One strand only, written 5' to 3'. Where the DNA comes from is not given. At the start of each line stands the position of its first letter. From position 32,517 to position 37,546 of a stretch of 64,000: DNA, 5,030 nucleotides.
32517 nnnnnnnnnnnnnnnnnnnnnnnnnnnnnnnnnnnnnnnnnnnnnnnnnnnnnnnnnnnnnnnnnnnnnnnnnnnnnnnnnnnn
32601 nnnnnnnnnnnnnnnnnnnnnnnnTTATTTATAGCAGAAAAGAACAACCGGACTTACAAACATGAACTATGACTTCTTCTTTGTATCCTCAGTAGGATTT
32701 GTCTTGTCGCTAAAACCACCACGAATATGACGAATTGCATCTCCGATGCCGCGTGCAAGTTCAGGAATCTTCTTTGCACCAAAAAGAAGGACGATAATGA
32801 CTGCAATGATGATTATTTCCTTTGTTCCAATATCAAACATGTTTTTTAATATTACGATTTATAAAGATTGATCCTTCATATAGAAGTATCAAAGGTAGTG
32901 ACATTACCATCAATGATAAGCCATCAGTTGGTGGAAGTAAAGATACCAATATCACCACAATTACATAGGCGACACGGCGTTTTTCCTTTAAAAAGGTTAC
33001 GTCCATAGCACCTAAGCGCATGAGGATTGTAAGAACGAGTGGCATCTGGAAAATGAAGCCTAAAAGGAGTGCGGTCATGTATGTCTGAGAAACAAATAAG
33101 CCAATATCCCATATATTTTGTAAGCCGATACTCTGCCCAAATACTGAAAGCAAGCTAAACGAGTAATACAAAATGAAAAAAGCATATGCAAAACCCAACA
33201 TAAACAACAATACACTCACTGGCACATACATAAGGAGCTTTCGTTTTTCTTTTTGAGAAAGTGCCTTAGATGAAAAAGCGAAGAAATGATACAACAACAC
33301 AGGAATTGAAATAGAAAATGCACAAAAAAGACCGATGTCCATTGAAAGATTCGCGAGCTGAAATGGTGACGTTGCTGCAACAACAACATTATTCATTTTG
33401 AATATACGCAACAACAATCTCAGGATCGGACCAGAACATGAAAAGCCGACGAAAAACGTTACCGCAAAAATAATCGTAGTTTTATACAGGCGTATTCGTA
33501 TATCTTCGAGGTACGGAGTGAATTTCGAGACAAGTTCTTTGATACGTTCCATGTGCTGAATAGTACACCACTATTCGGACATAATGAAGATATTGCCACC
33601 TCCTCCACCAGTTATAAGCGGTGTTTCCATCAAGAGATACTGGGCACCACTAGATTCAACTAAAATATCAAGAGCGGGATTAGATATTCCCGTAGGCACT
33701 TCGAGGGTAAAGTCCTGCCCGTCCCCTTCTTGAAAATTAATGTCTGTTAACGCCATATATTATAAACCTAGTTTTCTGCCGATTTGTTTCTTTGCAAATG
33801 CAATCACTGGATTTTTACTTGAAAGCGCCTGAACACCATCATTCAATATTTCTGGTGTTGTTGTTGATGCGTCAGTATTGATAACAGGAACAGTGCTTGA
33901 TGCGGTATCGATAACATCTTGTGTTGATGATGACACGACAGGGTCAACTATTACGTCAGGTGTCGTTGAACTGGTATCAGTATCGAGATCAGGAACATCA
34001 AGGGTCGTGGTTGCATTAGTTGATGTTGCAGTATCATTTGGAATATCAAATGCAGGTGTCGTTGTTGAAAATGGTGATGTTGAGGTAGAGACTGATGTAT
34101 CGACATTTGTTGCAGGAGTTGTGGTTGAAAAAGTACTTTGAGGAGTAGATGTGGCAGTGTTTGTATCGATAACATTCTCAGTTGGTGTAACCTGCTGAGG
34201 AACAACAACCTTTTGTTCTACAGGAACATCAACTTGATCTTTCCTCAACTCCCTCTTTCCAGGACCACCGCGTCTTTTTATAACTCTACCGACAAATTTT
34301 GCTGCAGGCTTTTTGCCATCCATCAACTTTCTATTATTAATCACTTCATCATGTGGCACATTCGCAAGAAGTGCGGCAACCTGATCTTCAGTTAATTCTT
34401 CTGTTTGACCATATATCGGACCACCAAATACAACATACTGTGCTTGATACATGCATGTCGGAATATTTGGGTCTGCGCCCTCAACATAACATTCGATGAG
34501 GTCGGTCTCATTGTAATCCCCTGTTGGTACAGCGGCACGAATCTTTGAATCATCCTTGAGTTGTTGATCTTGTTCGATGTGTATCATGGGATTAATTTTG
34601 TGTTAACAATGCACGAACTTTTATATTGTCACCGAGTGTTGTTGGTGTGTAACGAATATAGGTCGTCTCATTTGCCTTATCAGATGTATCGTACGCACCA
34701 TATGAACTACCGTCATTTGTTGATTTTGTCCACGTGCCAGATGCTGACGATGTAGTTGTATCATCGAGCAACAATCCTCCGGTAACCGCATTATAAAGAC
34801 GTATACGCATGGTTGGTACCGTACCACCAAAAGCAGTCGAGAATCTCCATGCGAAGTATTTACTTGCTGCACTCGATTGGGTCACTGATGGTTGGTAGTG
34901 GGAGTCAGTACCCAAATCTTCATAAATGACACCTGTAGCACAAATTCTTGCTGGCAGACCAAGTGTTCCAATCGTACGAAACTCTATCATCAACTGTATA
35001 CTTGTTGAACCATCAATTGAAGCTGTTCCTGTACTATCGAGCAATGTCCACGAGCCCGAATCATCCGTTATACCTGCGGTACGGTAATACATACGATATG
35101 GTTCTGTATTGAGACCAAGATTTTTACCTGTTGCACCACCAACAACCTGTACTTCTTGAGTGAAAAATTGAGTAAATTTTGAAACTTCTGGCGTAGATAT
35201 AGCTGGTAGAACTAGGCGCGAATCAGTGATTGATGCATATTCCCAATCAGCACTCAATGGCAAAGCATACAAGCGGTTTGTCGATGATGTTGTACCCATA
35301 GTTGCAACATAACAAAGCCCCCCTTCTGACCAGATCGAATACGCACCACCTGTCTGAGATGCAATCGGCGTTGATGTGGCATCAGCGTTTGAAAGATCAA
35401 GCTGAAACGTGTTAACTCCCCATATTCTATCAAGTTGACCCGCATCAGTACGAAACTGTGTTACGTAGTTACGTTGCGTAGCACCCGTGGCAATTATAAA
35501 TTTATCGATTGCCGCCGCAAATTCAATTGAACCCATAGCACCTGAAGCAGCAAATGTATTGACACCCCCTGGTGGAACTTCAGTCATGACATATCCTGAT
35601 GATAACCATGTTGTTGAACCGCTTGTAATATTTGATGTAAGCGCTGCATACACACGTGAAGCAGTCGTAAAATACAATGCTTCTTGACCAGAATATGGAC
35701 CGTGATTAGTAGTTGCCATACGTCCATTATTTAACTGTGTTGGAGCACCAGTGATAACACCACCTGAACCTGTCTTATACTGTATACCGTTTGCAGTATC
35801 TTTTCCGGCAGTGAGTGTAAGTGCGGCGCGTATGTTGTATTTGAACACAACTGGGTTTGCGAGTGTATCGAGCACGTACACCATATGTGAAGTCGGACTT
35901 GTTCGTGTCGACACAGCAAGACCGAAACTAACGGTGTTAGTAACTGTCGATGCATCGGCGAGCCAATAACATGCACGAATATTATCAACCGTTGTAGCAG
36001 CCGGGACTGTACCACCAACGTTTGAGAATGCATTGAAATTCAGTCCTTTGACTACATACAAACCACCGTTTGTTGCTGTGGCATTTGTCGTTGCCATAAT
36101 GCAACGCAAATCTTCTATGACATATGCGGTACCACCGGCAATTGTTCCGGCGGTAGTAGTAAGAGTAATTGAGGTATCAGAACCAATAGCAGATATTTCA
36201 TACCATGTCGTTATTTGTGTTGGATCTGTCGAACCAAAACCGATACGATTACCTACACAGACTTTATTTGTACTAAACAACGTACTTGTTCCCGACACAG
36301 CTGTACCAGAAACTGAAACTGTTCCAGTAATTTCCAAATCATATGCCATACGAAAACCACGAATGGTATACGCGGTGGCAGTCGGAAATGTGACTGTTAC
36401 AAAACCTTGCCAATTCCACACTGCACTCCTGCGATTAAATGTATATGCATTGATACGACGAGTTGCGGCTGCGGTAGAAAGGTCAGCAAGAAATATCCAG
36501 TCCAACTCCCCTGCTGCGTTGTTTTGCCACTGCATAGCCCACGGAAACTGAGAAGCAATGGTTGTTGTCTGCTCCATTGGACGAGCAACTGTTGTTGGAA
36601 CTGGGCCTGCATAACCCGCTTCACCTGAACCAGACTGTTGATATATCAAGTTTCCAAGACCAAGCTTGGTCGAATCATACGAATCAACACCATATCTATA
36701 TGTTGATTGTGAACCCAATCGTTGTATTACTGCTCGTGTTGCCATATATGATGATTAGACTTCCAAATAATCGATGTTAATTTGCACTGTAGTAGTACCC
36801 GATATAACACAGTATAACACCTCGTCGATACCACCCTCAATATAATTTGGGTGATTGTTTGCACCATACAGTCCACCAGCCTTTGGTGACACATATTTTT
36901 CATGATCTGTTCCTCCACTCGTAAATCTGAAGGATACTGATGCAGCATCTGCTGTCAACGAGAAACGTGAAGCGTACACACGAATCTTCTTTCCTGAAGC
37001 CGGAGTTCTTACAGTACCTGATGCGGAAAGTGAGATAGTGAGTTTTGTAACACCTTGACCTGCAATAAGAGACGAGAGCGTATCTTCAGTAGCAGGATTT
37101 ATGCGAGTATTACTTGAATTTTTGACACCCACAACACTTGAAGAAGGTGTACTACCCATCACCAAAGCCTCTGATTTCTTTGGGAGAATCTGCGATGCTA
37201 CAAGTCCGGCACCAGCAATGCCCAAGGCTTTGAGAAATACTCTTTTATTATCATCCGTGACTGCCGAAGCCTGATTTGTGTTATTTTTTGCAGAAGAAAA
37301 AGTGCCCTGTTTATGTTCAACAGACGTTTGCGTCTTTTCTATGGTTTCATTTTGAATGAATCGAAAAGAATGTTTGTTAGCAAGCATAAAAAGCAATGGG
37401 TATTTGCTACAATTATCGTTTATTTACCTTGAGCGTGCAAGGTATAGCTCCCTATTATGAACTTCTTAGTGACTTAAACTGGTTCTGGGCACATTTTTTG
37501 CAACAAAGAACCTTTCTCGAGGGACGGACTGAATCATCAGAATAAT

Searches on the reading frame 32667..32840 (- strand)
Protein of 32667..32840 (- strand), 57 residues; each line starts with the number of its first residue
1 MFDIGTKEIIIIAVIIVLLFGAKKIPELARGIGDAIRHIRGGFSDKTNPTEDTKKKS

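Call 73: search_protein_families(library=ncbifam, proteins=[window:32667-32840:-], max_evalue=0.01)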
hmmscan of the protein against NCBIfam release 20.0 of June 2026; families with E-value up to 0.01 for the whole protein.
window:32667-32840:- (57 aa): 21 families
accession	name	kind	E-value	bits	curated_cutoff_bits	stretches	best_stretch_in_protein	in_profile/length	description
TIGR01411.1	tatAE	subfamily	1.5e-15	56.5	53.9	1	4-47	2-45/47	twin-arginine translocase TatA/TatE family subunit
NF001854.0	PRK00575.1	equivalog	2.7e-11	44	72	1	3-42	3-42/94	Sec-independent protein translocase subunit TatA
NF011430.0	PRK14861.1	subfamily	3.2e-11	42.5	62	1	2-56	3-57/61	twin arginine translocase protein A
NF002377.0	PRK01371.1-4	equivalog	7e-10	39.3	96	1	1-41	1-41/119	sec-independent translocase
NF011429.0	PRK14857.1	equivalog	2e-09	37.8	77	1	1-40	3-42/91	TatA/E family twin arginine-targeting protein translocase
TIGR01410.1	tatB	equivalog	5.1e-09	36.5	56.5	1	2-48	1-47/80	Sec-independent protein translocase protein TatB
NF003396.0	PRK04598.1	equivalog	2.7e-08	34.1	121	1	4-54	4-54/81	Sec-independent protein translocase subunit TatA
NF002922.0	PRK03554.1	equivalog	1.8e-07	31.6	125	1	4-53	4-53/89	Sec-independent protein translocase subunit TatA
NF002374.0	PRK01371.1-1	equivalog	5.2e-07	30.2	162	1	2-47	3-47/152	sec-independent translocase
NF002375.0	PRK01371.1-2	equivalog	5.2e-07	30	137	1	1-40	1-40/137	sec-independent translocase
NF002813.0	PRK02958.1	equivalog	5.3e-07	29.7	83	1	9-55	9-55/73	Sec-independent protein translocase subunit TatA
NF001681.0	PRK00442.1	equivalog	7.1e-07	29.9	102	1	7-53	7-56/92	twin-arginine translocase TatA/TatE family subunit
NF002500.0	PRK01833.1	equivalog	1.2e-06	28.8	115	1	4-47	4-47/74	Sec-independent protein translocase subunit TatA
NF047942.1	TatA_Rickett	exception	1.7e-06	27.5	90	1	4-45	3-44/45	twin-arginine translocase TatA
NF002960.0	PRK03625.1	equivalog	2.6e-06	27.6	92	1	2-47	2-47/67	twin-arginine translocase subunit TatE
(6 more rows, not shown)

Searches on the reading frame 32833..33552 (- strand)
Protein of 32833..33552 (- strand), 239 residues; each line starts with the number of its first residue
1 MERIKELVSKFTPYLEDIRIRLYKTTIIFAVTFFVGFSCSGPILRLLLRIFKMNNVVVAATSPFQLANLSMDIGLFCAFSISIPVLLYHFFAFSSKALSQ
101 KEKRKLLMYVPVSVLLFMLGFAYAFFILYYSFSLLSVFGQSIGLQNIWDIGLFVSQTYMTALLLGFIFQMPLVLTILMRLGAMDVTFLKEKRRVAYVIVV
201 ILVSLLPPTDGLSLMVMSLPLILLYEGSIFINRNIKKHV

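Call 27: search_protein_families(library=pfam, proteins=[window:32833-33552:-], max_evalue=0.1)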
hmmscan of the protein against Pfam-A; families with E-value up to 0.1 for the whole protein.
window:32833-33552:- (239 aa): 1 family
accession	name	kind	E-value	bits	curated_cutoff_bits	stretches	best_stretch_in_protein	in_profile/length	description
PF00902.23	TatC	-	4.6e-37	128.3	25.1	1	14-220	2-208/208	Sec-independent protein translocase protein (TatC)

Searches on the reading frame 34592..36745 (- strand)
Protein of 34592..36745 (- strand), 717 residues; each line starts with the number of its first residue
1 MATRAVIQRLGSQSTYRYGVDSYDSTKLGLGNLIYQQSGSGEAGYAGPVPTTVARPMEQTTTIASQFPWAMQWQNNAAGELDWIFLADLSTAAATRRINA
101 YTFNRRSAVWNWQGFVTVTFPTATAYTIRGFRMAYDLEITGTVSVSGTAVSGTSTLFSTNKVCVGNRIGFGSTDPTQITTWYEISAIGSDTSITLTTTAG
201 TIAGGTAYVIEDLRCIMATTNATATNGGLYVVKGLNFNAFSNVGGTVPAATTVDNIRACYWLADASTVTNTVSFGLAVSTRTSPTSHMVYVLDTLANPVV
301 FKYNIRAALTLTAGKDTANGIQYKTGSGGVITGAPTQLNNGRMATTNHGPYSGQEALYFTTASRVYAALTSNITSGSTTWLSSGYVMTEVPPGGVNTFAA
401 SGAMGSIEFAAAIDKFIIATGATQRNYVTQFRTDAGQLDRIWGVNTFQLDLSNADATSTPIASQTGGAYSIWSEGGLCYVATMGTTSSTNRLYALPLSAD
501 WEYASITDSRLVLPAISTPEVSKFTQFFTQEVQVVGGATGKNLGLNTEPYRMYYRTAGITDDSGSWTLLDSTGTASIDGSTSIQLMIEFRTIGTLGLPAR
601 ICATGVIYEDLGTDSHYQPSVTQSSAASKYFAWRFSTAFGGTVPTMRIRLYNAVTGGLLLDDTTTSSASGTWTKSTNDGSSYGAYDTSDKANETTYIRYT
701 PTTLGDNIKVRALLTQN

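Call 27: search_protein_families(library=pfam, proteins=[window:34592-36745:-], max_evalue=0.1)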
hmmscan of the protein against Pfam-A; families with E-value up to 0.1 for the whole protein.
window:34592-36745:- (717 aa): 0 families

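Call 36: search_protein_families(library=phrogs, proteins=[window:34592-36745:-], max_evalue=0.01)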
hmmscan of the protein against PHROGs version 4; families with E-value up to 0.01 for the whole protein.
window:34592-36745:- (717 aa): 1 family
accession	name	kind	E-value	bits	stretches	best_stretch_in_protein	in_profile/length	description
phrog_1591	-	tail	7.7e-05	23.2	1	140-211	6-76/484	tail fiber protein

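Call 71: search_solved_structures(query=window:34592-36745:-, max_evalue=1)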
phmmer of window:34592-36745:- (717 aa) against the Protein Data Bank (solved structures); distinct sequences matched with E-value up to 1: 1.
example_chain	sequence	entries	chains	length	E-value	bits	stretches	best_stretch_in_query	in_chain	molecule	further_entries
9bgt_A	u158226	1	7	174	0.59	12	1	81-168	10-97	Mechanosensitive ion channel MscS domain-containing protein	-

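Call 73: search_protein_families(library=ncbifam, proteins=[window:34592-36745:-], max_evalue=0.01)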
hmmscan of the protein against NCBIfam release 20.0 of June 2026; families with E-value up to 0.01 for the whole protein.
window:34592-36745:- (717 aa): 0 families

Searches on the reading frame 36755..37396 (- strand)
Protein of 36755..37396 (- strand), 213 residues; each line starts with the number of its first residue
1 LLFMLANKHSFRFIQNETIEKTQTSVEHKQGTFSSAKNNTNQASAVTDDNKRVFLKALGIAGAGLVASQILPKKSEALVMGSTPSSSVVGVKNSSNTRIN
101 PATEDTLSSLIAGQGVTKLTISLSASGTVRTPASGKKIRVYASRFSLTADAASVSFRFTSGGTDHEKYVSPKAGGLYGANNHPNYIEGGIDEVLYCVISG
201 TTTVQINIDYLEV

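Call 27: search_protein_families(library=pfam, proteins=[window:36755-37396:-], max_evalue=0.1)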
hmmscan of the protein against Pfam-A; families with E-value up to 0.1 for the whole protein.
window:36755-37396:- (213 aa): 0 families

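Call 36: search_protein_families(library=phrogs, proteins=[window:36755-37396:-], max_evalue=0.01)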
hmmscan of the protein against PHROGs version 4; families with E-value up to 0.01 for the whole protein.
window:36755-37396:- (213 aa): 0 families

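Call 72: search_solved_structures(query=window:36755-37396:-, max_evalue=1)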
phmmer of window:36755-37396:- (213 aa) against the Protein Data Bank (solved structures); distinct sequences matched with E-value up to 1: 0.

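Call 73: search_protein_families(library=ncbifam, proteins=[window:36755-37396:-], max_evalue=0.01)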
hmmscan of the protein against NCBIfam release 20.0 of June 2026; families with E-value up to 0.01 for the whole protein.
window:36755-37396:- (213 aa): 0 families
